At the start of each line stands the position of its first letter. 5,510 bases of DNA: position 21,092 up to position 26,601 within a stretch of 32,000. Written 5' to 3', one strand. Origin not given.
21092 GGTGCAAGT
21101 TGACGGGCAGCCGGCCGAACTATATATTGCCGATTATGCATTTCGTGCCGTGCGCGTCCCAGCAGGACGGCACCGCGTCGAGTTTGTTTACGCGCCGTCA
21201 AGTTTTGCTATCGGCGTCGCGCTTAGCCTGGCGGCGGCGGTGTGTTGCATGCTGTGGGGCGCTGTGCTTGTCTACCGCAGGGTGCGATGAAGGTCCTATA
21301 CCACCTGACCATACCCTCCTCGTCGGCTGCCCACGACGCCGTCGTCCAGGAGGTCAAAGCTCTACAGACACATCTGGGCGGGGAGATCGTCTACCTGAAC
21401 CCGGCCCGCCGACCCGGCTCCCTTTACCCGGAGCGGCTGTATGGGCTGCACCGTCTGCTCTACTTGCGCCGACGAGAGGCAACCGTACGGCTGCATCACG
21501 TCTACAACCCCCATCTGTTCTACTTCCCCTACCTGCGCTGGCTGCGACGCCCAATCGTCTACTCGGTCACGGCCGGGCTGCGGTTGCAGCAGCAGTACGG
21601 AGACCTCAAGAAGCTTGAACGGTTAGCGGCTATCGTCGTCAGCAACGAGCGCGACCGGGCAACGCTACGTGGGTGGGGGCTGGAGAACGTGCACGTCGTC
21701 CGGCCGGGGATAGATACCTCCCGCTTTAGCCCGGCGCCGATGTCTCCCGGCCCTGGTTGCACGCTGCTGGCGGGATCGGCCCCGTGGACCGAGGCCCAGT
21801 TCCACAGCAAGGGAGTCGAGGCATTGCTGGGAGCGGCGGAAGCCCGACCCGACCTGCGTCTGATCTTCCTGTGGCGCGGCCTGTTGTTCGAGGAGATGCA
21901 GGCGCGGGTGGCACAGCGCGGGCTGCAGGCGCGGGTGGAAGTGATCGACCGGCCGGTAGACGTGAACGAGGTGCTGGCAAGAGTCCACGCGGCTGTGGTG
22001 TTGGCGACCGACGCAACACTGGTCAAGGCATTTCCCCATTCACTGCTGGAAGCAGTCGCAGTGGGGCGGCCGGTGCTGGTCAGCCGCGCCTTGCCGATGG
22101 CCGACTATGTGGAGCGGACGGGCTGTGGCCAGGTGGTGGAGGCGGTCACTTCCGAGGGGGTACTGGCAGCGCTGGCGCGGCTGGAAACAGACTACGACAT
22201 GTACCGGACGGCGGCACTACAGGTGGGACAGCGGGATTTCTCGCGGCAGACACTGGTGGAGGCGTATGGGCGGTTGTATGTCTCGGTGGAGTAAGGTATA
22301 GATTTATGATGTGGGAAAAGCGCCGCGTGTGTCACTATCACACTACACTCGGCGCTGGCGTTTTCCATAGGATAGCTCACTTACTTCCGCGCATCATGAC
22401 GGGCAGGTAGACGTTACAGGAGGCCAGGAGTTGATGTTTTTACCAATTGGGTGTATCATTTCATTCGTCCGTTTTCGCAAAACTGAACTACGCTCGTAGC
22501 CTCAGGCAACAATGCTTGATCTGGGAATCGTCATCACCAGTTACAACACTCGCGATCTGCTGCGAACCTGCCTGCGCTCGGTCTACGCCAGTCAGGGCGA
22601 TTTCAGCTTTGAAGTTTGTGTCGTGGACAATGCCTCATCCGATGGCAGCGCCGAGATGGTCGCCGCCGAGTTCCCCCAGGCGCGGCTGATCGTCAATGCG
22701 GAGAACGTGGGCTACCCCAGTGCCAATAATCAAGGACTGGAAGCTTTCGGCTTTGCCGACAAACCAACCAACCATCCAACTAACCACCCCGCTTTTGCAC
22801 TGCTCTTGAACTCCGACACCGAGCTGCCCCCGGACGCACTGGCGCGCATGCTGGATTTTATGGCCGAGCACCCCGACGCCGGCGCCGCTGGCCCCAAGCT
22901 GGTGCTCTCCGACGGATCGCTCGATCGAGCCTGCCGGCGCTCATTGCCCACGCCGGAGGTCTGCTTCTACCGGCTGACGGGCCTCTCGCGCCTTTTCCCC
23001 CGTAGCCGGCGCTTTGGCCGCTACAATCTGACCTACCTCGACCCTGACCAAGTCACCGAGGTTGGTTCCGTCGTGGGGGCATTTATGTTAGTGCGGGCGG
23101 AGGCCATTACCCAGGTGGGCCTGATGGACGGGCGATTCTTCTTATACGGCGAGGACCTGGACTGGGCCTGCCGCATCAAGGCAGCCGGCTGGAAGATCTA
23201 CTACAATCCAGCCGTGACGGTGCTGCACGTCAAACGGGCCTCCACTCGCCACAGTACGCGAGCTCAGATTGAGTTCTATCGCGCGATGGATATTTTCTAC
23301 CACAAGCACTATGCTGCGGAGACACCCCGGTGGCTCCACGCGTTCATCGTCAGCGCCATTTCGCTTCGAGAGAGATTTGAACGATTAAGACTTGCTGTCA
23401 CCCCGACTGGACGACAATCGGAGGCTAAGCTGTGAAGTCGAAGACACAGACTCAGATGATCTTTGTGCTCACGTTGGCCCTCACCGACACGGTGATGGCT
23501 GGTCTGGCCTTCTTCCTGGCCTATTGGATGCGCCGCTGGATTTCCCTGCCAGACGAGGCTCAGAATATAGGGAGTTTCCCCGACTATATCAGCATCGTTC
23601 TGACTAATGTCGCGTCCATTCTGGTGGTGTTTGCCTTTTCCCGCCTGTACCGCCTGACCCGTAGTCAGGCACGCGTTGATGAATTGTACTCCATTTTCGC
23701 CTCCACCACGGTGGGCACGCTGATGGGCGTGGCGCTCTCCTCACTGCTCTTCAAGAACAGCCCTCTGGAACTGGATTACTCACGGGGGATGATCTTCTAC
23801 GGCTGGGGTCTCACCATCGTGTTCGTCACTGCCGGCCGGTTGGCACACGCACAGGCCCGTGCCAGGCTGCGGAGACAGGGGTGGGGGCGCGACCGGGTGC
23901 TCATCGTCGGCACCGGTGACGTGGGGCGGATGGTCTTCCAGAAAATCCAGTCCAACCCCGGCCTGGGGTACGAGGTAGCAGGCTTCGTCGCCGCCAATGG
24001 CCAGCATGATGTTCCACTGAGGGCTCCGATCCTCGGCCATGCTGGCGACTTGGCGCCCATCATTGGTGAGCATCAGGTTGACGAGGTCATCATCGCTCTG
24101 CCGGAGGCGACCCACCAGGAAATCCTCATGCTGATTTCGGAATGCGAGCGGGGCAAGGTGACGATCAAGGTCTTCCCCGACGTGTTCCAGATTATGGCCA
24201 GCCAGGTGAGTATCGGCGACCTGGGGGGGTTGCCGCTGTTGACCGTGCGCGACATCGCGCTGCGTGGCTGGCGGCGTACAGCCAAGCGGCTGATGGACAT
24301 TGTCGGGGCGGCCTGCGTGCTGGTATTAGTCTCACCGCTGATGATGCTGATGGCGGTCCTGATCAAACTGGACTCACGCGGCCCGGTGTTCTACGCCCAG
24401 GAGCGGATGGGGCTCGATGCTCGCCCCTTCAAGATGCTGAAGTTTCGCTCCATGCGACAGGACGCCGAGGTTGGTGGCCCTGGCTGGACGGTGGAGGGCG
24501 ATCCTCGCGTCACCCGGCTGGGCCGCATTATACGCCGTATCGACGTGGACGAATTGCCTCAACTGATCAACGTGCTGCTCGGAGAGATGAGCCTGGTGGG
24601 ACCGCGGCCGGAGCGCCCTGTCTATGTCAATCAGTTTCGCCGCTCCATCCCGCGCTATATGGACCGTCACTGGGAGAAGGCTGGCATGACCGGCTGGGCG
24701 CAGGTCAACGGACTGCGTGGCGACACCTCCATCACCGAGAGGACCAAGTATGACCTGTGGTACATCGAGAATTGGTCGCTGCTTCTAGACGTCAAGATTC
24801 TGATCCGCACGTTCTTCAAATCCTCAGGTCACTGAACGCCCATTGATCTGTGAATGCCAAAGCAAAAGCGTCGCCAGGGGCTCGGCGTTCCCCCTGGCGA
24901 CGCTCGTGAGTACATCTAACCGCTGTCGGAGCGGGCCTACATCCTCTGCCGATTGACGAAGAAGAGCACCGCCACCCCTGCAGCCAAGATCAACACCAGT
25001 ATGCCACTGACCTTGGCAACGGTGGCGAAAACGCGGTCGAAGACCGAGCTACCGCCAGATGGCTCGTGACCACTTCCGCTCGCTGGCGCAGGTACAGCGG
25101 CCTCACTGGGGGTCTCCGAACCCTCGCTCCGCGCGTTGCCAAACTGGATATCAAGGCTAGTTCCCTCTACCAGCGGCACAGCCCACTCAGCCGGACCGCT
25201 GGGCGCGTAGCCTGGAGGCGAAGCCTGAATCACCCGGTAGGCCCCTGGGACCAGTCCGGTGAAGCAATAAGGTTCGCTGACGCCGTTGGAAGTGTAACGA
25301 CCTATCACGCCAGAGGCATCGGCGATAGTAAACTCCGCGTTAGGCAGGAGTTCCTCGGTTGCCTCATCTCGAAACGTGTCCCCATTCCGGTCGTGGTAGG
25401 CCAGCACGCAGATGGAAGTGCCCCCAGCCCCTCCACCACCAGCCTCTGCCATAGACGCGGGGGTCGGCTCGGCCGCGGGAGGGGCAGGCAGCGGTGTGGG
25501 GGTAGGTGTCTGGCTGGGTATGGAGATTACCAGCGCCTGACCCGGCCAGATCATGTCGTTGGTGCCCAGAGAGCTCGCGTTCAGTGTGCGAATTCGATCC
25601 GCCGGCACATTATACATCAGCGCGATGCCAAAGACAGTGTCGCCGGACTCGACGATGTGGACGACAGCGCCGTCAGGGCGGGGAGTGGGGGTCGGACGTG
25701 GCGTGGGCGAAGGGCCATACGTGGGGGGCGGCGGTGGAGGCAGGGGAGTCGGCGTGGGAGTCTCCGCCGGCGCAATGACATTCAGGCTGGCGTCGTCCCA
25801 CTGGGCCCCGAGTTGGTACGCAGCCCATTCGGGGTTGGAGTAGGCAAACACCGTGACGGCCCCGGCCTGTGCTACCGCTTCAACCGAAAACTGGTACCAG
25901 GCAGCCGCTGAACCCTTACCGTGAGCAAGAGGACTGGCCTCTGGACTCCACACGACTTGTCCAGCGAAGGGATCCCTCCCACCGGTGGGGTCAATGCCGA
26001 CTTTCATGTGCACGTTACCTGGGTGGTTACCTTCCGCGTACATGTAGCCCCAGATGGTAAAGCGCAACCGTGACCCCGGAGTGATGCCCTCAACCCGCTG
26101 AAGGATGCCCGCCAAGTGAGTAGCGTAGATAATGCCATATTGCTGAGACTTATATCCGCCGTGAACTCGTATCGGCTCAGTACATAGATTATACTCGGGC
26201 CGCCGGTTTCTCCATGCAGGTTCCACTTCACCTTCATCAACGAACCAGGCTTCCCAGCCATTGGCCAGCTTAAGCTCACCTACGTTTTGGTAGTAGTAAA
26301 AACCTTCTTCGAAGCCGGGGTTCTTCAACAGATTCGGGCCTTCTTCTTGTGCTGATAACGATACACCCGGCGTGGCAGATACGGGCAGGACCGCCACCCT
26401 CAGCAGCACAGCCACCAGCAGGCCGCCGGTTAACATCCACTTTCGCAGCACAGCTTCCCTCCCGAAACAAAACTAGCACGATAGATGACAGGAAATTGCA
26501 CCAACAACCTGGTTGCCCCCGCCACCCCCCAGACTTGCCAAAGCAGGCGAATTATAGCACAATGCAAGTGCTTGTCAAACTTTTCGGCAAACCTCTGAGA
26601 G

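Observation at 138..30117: Composite 30-kb envelope-glycan locus: Wzx/PGT lipid-linked assembly fused to a GT-C glycosylation hub, with no recognisable polymerase, chain-length or export genes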

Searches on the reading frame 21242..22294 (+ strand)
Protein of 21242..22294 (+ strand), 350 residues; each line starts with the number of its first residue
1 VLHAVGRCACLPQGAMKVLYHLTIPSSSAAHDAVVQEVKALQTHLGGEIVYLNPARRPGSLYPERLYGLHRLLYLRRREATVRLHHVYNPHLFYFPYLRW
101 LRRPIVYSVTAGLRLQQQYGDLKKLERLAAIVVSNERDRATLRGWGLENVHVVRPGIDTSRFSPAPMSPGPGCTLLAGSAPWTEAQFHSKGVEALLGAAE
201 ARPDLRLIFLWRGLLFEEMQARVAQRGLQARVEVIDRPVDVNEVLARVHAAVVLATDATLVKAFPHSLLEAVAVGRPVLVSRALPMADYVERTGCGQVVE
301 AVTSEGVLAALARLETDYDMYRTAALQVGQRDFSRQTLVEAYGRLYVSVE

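Call 4: search_protein_families(library=pfam, proteins=[window:21242-22294:+], max_evalue=0.01)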
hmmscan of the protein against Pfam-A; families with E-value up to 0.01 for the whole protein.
window:21242-22294:+ (350 aa): 3 families
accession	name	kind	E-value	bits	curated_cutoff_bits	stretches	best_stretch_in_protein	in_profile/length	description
PF00534.26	Glycos_transf_1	-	4e-12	46.4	26.4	1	188-322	26-163/172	Glycosyl transferases group 1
PF13692.12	Glyco_trans_1_4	-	3.3e-07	31.1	27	1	204-316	33-141/142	Glycosyl transferases group 1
PF13439.12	Glyco_transf_4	-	1.6e-05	25.5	28.5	1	50-161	39-170/170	Glycosyltransferase Family 4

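Call 41: search_protein_families(library=ncbifam, proteins=[window:21287-22294:+], max_evalue=0.001)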
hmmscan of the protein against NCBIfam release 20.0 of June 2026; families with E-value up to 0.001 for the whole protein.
window:21287-22294:+ (335 aa): 7 families
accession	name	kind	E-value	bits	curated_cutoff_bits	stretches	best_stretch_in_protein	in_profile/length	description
TIGR03088.1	stp2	hypoth_equivalog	2.1e-09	36.9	409.05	1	184-332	224-371/374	TIGR03088 family PEP-CTERM/XrtA system glycosyltransferase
TIGR04047.1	MSMEG_0565_glyc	hypoth_equivalog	1.8e-08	33.8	259.85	1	202-308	243-349/373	MSMEG_0565 family glycosyltransferase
NF046085.1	XrtY_assoc_Gly1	equivalog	3.2e-08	32.8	400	1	203-334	253-384/387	XrtY-associated glycosyltransferase XYAG1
NF053787.1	GlcN_PG_synth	equivalog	4.3e-07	29.1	480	1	212-331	238-356/361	N-acetylglucosaminyl phosphatidylglycerol synthase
TIGR03999.1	thiol_BshA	equivalog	3.4e-05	22.9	273.7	1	190-333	230-372/375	N-acetyl-alpha-D-glucosaminyl L-malate synthase BshA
NF041876.1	EPS_EpsE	equivalog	9.3e-05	21.8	400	1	202-308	263-367/389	exopolysaccharide biosynthesis GT4 family glycosyltransferase EpsE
TIGR02472.1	sucr_P_syn_N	equivalog_domain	0.00041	19.3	576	0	241-327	345-434/439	sucrose-phosphate synthase, putative, glycosyltransferase domain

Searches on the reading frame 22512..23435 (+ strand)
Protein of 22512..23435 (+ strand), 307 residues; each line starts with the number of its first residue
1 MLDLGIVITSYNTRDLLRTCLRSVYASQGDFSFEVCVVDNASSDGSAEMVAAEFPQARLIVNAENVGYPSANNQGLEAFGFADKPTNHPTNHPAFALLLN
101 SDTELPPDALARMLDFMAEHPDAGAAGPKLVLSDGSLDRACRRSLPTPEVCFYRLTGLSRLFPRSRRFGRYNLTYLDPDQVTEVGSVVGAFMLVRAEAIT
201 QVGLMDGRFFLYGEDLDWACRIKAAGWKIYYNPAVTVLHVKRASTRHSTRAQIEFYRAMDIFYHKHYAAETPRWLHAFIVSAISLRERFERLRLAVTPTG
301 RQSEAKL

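Call 5: search_protein_families(library=pfam, proteins=[window:22512-23435:+], max_evalue=0.01)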
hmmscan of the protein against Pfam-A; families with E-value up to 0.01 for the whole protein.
window:22512-23435:+ (307 aa): 4 families
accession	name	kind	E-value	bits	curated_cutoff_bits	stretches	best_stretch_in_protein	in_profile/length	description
PF13641.12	Glyco_tranf_2_3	-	7.3e-20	72.4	27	1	5-249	4-221/230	Glycosyltransferase like family 2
PF00535.33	Glycos_transf_2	-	1.2e-17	64.8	23.3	1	6-129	2-115/168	Glycosyl transferase family 2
PF13632.12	Glyco_trans_2_3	-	3.3e-11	43.8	27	1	182-250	67-133/198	Glycosyl transferase family group 2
PF13506.12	Glyco_transf_21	-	0.0012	18.8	21.7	0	180-242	95-158/174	Glycosyl transferase family 21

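Call 41: search_protein_families(library=ncbifam, proteins=[window:22512-23435:+], max_evalue=0.001)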
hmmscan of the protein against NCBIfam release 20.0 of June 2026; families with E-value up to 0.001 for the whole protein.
window:22512-23435:+ (307 aa): 11 families
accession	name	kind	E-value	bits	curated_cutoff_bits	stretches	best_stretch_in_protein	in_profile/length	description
NF038302.1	EPS_HpsE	equivalog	3.9e-15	55.6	300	2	2-129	1-123/307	hormogonium polysaccharide biosynthesis glycosyltransferase HpsE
TIGR03965.1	mycofact_glyco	equivalog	3.4e-13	49.3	280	1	182-247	224-288/467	mycofactocin biosynthesis glycosyltransferase MftF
NF041875.1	EPS_EpsD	equivalog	3.4e-12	46.4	370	1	4-78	1-77/325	exopolysaccharide biosynthesis glycosyltransferase EpsD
TIGR01556.1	rhamnosyltran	subfamily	1.1e-10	41.2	200.55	1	20-240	9-201/281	rhamnosyltransferase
NF007482.0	PRK10073.1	equivalog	3.3e-08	32.9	423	1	4-78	8-83/334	glycosyltransferase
TIGR03937.1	PgaC_IcaA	equivalog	8.2e-08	31.6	422.3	0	5-125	48-158/407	poly-beta-1,6-N-acetyl-D-glucosamine synthase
NF038299.1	EPS_HpsN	equivalog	8.5e-06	24.9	425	1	5-267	4-247/317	hormogonium polysaccharide biosynthesis glycosyltransferase HpsN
NF047683.1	TeichurnBiosyTuaG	equivalog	1.4e-05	24.8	400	1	5-123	9-117/252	teichuronic acid biosynthesis protein TuaG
NF050113.1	gal_furan_GlfT1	equivalog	1.4e-05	24.6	330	0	184-232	152-199/290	galactofuranosyltransferase GlfT1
TIGR04283.1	glyco_like_mftF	equivalog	0.00011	21.9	182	0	4-52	1-48/221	TIGR04283 family arsenosugar biosynthesis glycosyltransferase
NF050050.1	ProtGlycPglI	equivalog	0.00056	19.4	500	1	3-73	3-72/306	GalNAc(5)-diNAcBac-PP-undecaprenol beta-1,3-glucosyltransferase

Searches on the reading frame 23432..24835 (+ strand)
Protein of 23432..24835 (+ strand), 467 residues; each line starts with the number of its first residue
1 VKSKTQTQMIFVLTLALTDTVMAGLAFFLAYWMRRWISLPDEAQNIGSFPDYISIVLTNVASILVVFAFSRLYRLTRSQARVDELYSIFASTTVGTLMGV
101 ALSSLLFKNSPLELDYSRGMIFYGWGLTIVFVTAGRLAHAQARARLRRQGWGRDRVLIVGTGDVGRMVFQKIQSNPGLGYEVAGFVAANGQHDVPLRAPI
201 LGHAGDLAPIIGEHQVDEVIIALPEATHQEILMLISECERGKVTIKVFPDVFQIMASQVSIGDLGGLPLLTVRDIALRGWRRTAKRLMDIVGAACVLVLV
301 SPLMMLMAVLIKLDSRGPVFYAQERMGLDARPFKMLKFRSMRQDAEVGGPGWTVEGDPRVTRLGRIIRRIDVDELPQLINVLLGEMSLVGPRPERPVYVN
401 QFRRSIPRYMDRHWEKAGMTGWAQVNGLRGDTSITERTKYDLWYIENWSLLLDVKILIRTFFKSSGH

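Call 5: search_protein_families(library=pfam, proteins=[window:23432-24835:+], max_evalue=0.01)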
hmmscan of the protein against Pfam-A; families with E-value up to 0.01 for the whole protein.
window:23432-24835:+ (467 aa): 3 families
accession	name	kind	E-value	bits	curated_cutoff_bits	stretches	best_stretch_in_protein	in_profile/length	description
PF02397.22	Bac_transf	-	2.9e-69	232.6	27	1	285-463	1-176/179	Bacterial sugar transferase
PF13727.12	CoA_binding_3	-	1.6e-18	67.8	25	1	72-249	5-175/175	CoA-binding domain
PF01408.29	GFO_IDH_MocA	-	0.0088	17.2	24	0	155-234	2-81/120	Oxidoreductase family, NAD-binding Rossmann fold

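Call 6: search_protein_families(library=ncbifam, proteins=[window:23432-24835:+], max_evalue=0.01)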
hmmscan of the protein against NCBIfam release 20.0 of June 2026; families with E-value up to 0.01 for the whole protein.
window:23432-24835:+ (467 aa): 10 families
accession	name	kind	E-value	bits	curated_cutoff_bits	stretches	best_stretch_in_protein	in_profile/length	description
TIGR03025.1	EPS_sugtrans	subfamily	1e-139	466.6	295.55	1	18-463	2-437/445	exopolysaccharide biosynthesis polyprenyl glycosylphosphotransferase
TIGR03023.1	WcaJ_sugtrans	equivalog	1.1e-137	460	410.75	1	18-463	2-445/453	undecaprenyl-phosphate glucose phosphotransferase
TIGR03013.1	EpsB_2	subfamily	1.2e-86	291.6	393.35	1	19-461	3-433/443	TIGR03013 family XrtA/PEP-CTERM system glycosyltransferase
TIGR03022.1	WbaP_sugtrans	subfamily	6.5e-80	269.6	403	2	15-346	1-320/456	undecaprenyl-phosphate galactose phosphotransferase WbaP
NF007518.0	PRK10124.1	equivalog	1.2e-77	261.6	684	1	56-463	52-456/464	undecaprenyl-phosphate glucose phosphotransferase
NF041877.1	EPS_EpsZ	equivalog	5.2e-53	180.3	800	1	145-460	126-448/459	exopolysaccharide biosynthesis polyisoprenyl-phosphate hexose-1-phosphate transferase EpsZ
NF050817.1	PolSacchBiosHfsE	equivalog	5.6e-50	170.4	750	1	57-460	53-455/467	polysaccharide biosynthesis protein HfsE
NF052601.1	undeca_RfbP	equivalog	1.3e-43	149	330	2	354-461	129-232/244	undecaprenyl-phosphate galactose phosphotransferase family protein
NF011751.0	PRK15204.1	equivalog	1.2e-37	129.7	907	1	15-460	17-465/476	undecaprenyl-phosphate galactose phosphotransferase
NF045514.1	glycotran_HepC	equivalog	4.2e-25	88.3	140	1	281-393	113-211/220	heterocyst development glycosyltransferase HepC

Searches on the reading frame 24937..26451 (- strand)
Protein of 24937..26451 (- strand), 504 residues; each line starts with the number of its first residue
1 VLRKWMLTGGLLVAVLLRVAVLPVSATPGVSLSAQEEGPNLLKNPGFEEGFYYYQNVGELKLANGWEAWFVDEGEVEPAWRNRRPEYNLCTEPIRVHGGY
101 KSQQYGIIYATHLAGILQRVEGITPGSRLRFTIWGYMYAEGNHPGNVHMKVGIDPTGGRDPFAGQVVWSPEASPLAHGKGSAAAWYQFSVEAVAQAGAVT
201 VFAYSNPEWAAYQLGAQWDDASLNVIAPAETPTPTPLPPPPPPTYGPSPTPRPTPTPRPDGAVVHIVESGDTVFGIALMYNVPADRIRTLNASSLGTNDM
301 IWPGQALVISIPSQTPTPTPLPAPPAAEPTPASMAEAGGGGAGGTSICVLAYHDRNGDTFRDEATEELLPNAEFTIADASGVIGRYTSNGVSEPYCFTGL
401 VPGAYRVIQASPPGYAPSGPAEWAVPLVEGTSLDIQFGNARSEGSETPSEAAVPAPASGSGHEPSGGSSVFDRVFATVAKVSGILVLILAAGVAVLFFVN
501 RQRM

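Call 5: search_protein_families(library=pfam, proteins=[window:24937-26451:-], max_evalue=0.01)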
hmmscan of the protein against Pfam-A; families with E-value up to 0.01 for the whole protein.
window:24937-26451:- (504 aa): 3 families
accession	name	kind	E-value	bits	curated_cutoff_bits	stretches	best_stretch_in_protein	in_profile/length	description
PF01476.26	LysM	-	2.7e-09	37.3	20.9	1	265-309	1-42/43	LysM domain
PF17210.9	SdrD_B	-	0.00055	20.5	29.7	1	350-418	6-73/112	SdrD B-like domain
PF17802.7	SpaA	-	0.0089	16.6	23.1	0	362-416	9-66/91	Prealbumin-like fold domain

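Call 41: search_protein_families(library=ncbifam, proteins=[window:24937-26451:-], max_evalue=0.001)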
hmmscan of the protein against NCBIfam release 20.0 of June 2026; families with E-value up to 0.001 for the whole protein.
window:24937-26451:- (504 aa): 1 family
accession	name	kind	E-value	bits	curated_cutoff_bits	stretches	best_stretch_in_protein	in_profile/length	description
NF041208.1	celldiv_DipM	equivalog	8.5e-05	21.9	740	1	264-329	185-251/419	cell division endopeptidase DipM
